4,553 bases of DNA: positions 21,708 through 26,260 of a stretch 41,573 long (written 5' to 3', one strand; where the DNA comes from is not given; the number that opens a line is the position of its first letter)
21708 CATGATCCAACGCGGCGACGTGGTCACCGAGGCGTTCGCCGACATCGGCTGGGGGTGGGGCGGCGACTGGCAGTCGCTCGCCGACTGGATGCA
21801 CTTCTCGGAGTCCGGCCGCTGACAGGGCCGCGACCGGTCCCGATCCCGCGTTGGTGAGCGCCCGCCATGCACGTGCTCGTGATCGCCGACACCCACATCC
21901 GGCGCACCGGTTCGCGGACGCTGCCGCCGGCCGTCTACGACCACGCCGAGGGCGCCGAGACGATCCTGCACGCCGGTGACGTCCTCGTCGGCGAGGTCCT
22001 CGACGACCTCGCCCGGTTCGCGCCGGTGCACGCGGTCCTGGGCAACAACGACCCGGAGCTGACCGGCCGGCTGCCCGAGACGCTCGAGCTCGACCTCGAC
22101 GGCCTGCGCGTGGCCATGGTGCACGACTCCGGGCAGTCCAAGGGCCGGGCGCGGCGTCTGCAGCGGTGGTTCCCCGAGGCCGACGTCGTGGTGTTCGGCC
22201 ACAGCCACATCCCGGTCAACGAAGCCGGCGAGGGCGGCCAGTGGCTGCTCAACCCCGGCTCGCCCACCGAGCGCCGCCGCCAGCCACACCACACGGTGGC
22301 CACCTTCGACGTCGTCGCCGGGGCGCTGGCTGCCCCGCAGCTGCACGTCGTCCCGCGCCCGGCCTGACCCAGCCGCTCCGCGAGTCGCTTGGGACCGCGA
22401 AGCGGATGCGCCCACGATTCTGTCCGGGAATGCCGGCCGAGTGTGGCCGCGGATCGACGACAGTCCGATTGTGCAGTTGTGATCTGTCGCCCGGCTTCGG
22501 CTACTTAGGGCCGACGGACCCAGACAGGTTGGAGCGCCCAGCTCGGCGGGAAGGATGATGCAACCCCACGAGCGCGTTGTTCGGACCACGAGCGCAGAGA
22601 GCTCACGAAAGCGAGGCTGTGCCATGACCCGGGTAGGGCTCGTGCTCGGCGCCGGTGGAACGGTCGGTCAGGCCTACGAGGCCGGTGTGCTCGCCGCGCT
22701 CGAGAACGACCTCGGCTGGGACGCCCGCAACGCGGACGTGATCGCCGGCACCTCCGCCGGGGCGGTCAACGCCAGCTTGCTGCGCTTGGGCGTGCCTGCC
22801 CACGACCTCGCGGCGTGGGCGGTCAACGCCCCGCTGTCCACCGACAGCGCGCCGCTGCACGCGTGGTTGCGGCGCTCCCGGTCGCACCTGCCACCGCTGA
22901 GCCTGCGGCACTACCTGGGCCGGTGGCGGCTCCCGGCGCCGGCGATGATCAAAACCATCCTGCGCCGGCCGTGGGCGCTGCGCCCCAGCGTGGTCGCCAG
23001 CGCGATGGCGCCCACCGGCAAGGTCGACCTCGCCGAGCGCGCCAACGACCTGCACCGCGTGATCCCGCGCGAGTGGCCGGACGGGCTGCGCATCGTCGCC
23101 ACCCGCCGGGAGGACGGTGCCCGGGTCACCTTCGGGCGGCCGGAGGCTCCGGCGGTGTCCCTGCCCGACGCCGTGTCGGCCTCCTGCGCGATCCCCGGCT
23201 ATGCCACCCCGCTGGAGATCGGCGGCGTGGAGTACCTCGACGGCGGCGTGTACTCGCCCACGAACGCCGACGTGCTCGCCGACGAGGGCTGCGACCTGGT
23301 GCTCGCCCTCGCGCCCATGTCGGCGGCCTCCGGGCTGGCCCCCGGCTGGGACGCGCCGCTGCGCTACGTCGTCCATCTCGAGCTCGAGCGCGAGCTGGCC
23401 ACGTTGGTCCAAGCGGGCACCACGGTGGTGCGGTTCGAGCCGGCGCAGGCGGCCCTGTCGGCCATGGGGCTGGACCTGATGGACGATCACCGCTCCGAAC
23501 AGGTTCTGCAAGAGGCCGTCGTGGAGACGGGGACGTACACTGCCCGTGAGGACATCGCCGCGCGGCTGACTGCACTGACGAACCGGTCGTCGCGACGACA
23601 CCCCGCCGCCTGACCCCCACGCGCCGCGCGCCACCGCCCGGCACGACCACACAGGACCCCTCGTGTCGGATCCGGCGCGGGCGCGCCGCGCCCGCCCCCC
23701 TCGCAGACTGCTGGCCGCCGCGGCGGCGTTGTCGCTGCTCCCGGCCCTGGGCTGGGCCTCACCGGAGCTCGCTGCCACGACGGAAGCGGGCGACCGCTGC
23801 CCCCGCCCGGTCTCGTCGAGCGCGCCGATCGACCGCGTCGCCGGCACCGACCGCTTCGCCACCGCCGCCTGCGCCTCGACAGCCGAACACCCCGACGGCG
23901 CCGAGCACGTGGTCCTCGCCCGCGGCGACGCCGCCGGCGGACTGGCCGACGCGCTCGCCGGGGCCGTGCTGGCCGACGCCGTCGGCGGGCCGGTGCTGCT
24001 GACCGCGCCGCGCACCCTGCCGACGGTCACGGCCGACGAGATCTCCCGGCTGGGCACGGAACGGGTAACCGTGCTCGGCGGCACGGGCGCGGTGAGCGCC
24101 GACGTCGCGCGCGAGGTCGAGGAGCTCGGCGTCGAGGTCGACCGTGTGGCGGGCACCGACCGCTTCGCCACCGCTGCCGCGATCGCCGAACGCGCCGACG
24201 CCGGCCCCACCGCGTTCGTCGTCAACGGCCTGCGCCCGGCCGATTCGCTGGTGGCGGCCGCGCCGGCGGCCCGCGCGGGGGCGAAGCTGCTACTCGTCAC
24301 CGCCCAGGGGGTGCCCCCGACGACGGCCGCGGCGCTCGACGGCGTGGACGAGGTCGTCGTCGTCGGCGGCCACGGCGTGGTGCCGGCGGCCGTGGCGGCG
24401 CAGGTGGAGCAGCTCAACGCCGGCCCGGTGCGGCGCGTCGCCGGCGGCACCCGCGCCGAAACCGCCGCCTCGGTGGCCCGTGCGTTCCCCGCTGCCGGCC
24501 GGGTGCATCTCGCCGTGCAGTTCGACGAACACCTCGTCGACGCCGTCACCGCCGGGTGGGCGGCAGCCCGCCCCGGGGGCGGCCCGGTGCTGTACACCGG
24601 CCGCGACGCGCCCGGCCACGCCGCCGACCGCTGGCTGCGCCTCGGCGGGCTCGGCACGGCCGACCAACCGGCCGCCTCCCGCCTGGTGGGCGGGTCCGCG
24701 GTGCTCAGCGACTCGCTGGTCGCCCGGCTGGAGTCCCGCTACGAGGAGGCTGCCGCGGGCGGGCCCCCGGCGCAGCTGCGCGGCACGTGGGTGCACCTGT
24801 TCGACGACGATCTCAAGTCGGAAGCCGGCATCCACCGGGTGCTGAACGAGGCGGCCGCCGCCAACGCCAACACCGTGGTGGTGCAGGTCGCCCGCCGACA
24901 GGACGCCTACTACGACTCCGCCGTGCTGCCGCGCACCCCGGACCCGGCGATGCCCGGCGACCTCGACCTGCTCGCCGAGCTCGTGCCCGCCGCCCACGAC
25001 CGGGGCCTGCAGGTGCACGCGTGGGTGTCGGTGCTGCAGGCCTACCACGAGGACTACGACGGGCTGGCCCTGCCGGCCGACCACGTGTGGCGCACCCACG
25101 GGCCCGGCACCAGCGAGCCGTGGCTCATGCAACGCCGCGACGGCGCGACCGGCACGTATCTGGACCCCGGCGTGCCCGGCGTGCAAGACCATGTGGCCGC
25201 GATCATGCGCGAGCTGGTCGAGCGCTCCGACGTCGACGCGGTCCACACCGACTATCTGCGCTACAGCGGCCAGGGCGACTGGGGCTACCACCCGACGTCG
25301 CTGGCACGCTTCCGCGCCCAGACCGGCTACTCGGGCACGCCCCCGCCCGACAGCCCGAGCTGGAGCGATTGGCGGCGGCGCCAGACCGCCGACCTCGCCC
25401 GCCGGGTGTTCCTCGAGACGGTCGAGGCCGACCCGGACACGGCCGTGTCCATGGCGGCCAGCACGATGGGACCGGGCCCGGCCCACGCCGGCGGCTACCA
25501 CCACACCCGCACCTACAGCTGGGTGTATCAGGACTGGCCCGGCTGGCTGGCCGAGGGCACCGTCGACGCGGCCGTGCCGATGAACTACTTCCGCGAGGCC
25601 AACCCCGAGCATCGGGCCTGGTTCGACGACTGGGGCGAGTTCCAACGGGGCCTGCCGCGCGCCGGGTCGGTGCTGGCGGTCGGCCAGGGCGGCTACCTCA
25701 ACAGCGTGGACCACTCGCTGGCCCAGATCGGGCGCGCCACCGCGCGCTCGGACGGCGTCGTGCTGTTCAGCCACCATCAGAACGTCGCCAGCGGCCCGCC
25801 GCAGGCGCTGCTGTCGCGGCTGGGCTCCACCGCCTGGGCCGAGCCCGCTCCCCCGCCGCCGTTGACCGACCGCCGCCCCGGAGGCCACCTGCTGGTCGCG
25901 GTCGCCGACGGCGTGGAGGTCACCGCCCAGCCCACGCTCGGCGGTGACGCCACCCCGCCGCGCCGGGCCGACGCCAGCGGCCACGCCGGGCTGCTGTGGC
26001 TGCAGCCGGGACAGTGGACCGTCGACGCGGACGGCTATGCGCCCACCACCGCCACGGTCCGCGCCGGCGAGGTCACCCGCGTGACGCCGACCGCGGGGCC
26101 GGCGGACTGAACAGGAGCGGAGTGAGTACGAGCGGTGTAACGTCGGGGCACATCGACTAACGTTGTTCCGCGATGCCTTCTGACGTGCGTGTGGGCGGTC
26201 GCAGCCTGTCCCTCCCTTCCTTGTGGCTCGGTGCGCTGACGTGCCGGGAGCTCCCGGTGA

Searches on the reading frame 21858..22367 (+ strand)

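Call 25: search_protein_families(library=pfam, proteins=[window:21858-22367:+], max_evalue=0.001)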
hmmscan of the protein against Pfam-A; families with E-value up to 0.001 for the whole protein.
window:21858-22367:+ (169 aa): 2 families
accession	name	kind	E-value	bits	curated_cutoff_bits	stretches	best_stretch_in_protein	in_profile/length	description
PF12850.12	Metallophos_2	-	5e-35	121.2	27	1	4-153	1-152/154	Calcineurin-like phosphoesterase superfamily domain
PF00149.33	Metallophos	-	5.2e-07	30.7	21.5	1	4-68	1-76/191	Calcineurin-like phosphoesterase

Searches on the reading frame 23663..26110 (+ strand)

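Call 25: search_protein_families(library=pfam, proteins=[window:23663-26110:+], max_evalue=0.001)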
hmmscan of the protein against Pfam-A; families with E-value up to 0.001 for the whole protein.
window:23663-26110:+ (815 aa): 3 families
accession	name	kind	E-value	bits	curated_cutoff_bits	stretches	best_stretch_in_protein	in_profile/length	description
PF04122.17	CW_binding_2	-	9.9e-36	122.6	24.9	3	58-148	1-72/73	Cell wall binding domain 2 (CWB2)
PF02638.21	GHL10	-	1.8e-28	100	27.9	1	372-644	2-263/311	Glycosyl hydrolase-like 10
PF14871.12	GHL6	-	2.6e-05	24.9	35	1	392-457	4-66/132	Hypothetical glycosyl hydrolase 6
